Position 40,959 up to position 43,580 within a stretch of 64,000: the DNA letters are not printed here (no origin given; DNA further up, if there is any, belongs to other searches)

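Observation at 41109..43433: Kexin/furin-like subtilase with a conserved P-domain but three of four catalytic residues replaced (a pseudo-convertase)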

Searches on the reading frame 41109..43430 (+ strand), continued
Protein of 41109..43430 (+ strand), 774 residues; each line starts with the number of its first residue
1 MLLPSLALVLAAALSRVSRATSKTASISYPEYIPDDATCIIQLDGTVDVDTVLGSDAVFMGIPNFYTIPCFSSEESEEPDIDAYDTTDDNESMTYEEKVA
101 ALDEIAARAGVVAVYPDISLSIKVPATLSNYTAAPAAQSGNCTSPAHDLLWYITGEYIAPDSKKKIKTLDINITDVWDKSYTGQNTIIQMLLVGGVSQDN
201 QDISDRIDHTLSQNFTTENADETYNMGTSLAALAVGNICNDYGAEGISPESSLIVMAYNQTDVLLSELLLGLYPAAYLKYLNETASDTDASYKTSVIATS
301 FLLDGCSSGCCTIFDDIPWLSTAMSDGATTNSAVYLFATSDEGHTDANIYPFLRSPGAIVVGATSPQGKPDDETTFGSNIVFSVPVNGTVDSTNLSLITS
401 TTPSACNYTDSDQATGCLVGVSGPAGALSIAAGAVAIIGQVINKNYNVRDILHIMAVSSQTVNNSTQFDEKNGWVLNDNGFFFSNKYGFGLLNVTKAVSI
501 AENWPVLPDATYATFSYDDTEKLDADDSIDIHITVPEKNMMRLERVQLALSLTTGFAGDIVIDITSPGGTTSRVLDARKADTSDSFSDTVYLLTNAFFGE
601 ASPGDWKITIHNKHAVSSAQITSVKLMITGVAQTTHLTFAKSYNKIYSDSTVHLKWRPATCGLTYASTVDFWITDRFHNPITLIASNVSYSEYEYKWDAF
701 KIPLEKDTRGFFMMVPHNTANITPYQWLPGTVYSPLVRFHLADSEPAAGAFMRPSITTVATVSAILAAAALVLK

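Call 37: list_cluster_members(proteins=[P0038, P0039, P0041, P0044])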
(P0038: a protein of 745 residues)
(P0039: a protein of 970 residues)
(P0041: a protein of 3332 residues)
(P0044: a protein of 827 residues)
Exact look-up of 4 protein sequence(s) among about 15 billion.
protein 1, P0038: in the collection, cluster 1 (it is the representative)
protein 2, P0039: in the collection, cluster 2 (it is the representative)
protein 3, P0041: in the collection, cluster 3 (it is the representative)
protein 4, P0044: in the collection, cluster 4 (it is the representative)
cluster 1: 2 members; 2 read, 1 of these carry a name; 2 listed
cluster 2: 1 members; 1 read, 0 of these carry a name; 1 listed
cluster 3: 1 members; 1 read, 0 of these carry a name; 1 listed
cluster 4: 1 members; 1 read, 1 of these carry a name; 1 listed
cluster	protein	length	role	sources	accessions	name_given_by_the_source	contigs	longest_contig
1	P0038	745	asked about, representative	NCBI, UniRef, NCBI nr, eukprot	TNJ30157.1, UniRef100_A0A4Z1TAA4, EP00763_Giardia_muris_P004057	Furin/Protein converstase 2 [Giardia muris] | Furin/Protein converstase 2 n=1 Tax=Giardia muris TaxID=5742 RepID=A0A4Z1TAA4_GIAMU | TNJ30157.1 Furin/Protein converstase 2 [Giardia muris]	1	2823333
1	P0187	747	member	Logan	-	-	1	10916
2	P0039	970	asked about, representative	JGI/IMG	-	-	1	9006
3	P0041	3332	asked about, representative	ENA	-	-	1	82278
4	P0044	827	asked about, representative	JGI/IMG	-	kexin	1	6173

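Call 43: predict_structure(alignment_id=A3)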
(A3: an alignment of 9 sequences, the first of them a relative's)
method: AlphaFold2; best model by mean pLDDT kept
length: 774 residues; sequences in the alignment: 9
mean_pLDDT: 37.9   pTM: 0.31
mean pLDDT of the five models: 37.9, 37.3, 36.9, 36.5, 36.2
residues with pLDDT >= 90: 2; 70-90: 55; 50-70: 107; < 50: 610
segments of 3 or more residues with pLDDT < 50: 1-32, 59-65, 73-91, 116-508, 579-587, 593-596, 633-774
pLDDT, mean of each block of 10 residues (from residue 1): 43 38 36 54 61 60 52 47 39 64 70 47 24 32 33 32 31 28 28 30 31 25 27 26 30 29 30 33 30 22 22 28 25 26 24 26 26 22 27 26 24 25 28 35 41 44 26 26 28 40 48 69 83 74 55 62 68 52 45 49 77 69 67 38 25 27 29 25 26 27 29 28 29 25 27 29 29 29
secondary structure, 60 per line:
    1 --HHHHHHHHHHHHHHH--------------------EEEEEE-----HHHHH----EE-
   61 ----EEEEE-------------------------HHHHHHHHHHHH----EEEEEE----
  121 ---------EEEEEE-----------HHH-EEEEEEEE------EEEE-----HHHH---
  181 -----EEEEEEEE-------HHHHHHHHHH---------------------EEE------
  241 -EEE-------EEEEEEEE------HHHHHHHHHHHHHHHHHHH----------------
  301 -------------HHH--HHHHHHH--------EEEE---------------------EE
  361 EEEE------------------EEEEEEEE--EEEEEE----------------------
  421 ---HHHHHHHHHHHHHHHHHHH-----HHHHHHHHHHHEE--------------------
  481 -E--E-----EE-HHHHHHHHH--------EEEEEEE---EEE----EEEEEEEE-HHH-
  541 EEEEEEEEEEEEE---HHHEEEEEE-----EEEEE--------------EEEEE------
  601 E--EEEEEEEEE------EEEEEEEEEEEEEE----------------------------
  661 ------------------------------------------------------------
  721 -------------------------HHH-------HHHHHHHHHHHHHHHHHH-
elements in order (helices of 4 or more, strands of 3 or more residues): H3-17 E38-43 H49-53 E65-69 H95-106 E111-116 E130-135 E151-158 E165-168 H174-177 E186-193 H201-210 E232-234 E242-244 E252-259 H266-284 H319-325 E334-337 E359-364 E383-390 E393-398 H424-442 H448-458 H494-502 E511-517 E521-523 E528-535 E541-553 E560-565 E571-575 E590-594 E604-612 E619-632 H756-773

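Call 45: find_homologous_proteins(query=A6, max_evalue=1e-10)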
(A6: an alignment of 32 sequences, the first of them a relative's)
Query A6 (32 sequences) (774 aa, profile of the alignment): 28 proteins with E <= 1e-10 among 8000 candidates.
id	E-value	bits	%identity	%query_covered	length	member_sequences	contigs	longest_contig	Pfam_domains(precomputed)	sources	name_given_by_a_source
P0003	3.0e-199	682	82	100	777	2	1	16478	PF01483.28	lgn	-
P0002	2.3e-198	679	84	95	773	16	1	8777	PF01483.28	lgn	-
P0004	1.3e-197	677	80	100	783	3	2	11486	PF01483.28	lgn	-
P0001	1.2e-196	674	100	100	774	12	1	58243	PF01483.28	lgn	-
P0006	2.7e-145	504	24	60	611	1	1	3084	PF22352.3,PF00801.27,PF01483.28,PF00082.28,PF18911.7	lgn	-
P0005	5.1e-141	490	28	25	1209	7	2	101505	PF14843.12,PF16470.11,PF01483.28,PF00082.28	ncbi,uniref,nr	ncbi:unnamed protein product [Rotaria sordida]|uniref:P/Homo B domain-containing protein n=1 Tax=Rot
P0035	2.0e-124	435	27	31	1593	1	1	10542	PF18998.7,PF01483.28,PF00082.28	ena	-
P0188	3.1e-40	157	-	-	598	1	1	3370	PF22148.2,PF17957.8,PF13750.13,PF00082.28,PF19077.7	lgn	-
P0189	5.2e-29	120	-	-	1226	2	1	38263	PF00082.28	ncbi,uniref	ncbi:S8 family serine peptidase [Streptomyces sp. NPDC058409]|uniref:S8 family peptidase n=1 Tax=Str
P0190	1.0e-28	119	64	2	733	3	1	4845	PF00082.28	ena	-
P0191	1.6e-26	111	-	-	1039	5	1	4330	PF07691.18,PF10528.15,PF00082.28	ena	-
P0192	1.8e-26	111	-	-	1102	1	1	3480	PF00082.28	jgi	jgi:subtilisin family serine protease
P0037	1.4e-25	108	-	-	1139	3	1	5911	PF00082.28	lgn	-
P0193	1.8e-25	108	28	8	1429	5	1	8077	PF01839.30,PF13205.13,PF13517.13,PF00082.28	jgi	jgi:hypothetical protein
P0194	2.7e-22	97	-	-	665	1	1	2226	PF17957.8,PF00082.28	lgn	-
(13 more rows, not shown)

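Call 47: find_encoding_contigs(protein=P0038, flank=10000, max_places=2)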
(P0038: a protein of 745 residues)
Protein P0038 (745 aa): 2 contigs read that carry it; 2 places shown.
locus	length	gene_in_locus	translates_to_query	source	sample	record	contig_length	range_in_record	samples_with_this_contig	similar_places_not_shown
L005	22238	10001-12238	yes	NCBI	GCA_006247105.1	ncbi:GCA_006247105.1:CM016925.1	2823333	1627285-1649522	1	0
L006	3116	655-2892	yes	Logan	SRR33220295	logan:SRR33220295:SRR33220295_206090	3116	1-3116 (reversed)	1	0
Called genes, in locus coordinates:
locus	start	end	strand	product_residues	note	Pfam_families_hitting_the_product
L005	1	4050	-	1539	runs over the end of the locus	PF00069:Pkinase, PF07714:PK_Tyr_Ser-Thr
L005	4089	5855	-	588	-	-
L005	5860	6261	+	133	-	-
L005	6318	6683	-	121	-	PF01248:Ribosomal_L7Ae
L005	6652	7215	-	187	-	-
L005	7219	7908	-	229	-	-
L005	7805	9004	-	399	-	-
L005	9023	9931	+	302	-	PF04098:Rad52_Rad22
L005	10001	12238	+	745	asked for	PF00082:Peptidase_S8, PF01483:P_proprotein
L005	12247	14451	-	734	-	PF00149:Metallophos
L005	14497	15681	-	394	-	-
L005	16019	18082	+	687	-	PF17207:MCM_OB, PF00493:MCM, PF01078:Mg_chelatase (weak), PF17855:MCM_lid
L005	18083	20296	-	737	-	-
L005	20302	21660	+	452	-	-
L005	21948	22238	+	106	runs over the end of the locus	-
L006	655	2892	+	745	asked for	PF00082:Peptidase_S8, PF01483:P_proprotein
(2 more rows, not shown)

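Call 48: find_encoding_contigs(protein=P0039, flank=10000, max_places=2)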
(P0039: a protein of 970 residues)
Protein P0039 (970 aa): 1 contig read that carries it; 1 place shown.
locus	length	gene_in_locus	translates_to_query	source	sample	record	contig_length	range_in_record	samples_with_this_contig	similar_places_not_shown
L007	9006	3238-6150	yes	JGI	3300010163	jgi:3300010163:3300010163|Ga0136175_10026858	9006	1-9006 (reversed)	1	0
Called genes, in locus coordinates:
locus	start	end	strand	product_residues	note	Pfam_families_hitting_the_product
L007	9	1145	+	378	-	-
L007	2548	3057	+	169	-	-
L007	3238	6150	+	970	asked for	PF01483:P_proprotein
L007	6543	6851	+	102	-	PF01981:PTH2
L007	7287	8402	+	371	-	PF13373:Dsc3_C (weak)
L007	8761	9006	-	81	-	?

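Call 55: list_cluster_members(proteins=[P0110, P0049, P0052, P0061, P0040])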
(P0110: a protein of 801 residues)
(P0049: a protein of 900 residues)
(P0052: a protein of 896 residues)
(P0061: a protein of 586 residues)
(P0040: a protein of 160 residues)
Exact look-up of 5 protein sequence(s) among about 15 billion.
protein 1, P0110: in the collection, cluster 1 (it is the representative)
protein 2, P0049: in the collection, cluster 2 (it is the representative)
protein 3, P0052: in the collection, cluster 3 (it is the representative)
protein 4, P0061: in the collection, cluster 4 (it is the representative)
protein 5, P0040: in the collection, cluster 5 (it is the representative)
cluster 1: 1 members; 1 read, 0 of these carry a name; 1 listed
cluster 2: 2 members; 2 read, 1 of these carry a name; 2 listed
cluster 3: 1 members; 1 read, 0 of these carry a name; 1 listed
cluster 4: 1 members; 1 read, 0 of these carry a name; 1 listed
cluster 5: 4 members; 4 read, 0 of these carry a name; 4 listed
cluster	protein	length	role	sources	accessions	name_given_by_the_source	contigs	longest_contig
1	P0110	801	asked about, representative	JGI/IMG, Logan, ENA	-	-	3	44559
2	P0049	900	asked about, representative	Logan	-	-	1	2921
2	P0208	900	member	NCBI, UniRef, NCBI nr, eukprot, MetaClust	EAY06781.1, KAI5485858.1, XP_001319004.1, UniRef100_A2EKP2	Clan SB, family S8, subtilisin-like serine peptidase [Trichomonas vaginalis G3] | Clan SB, family S8, subtilisin-like serine peptidase n=1 Tax=Trichomonas vaginalis ... | proprotein convertase subtilisin/kexin-related family [Trichomonas vaginalis G3]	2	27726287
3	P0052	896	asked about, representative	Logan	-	-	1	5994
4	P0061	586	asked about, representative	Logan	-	-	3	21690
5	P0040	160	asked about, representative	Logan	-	-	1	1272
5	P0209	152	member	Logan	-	-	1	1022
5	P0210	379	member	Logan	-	-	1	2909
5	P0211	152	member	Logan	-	-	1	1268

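Call 59: predict_structure(alignment_id=A6)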
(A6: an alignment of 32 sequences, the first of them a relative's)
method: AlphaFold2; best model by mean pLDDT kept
length: 774 residues; sequences in the alignment: 32
mean_pLDDT: 77.1   pTM: 0.82
mean pLDDT of the five models: 77.1, 74.4, 73.5, 72.6, 72.0
residues with pLDDT >= 90: 246; 70-90: 299; 50-70: 131; < 50: 98
segments of 3 or more residues with pLDDT < 50: 1-6, 9-25, 83-89, 220-222, 307-312, 410-412, 464-471, 639-655, 657-665, 742-760
pLDDT, mean of each block of 10 residues (from residue 1): 47 42 56 89 92 92 91 67 51 87 93 90 88 74 80 82 76 89 94 89 90 76 80 90 89 92 89 79 58 80 63 60 68 86 79 87 86 86 87 87 74 72 93 96 87 90 50 73 90 91 83 92 94 88 92 83 91 85 61 92 91 89 93 61 44 46 59 71 76 56 56 72 55 62 38 38 73 79
secondary structure, 60 per line:
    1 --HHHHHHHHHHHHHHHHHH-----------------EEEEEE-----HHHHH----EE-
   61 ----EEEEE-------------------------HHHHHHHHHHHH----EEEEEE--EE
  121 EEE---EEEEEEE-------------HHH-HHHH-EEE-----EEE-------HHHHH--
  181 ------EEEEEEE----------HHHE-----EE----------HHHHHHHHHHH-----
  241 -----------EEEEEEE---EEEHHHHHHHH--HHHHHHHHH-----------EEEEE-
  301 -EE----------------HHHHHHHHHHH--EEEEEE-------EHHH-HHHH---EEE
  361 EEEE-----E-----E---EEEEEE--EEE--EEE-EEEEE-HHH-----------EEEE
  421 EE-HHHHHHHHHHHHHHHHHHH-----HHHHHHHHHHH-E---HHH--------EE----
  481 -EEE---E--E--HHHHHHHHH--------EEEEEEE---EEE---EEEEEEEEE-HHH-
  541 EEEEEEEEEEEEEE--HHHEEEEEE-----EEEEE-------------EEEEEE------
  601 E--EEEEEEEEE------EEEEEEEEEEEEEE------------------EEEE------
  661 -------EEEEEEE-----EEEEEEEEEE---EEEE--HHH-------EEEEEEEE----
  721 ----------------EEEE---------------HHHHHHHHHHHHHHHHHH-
elements in order (helices of 4 or more, strands of 3 or more residues): H3-20 E38-43 H49-53 E65-69 H95-106 E111-116 E119-123 E127-133 H151-154 E156-158 E164-166 H174-178 E187-193 H225-235 E252-258 E262-264 H265-272 H275-283 E295-299 H320-330 E333-338 H351-354 E358-364 E380-385 E388-390 E393-395 E397-401 E417-422 H424-442 H448-458 E482-484 H494-502 E511-517 E521-523 E527-535 E541-554 E560-565 E571-575 E589-594 E604-612 E619-632 E651-654 E668-674 E680-689 E693-696 E709-716 E737-740 H756-773
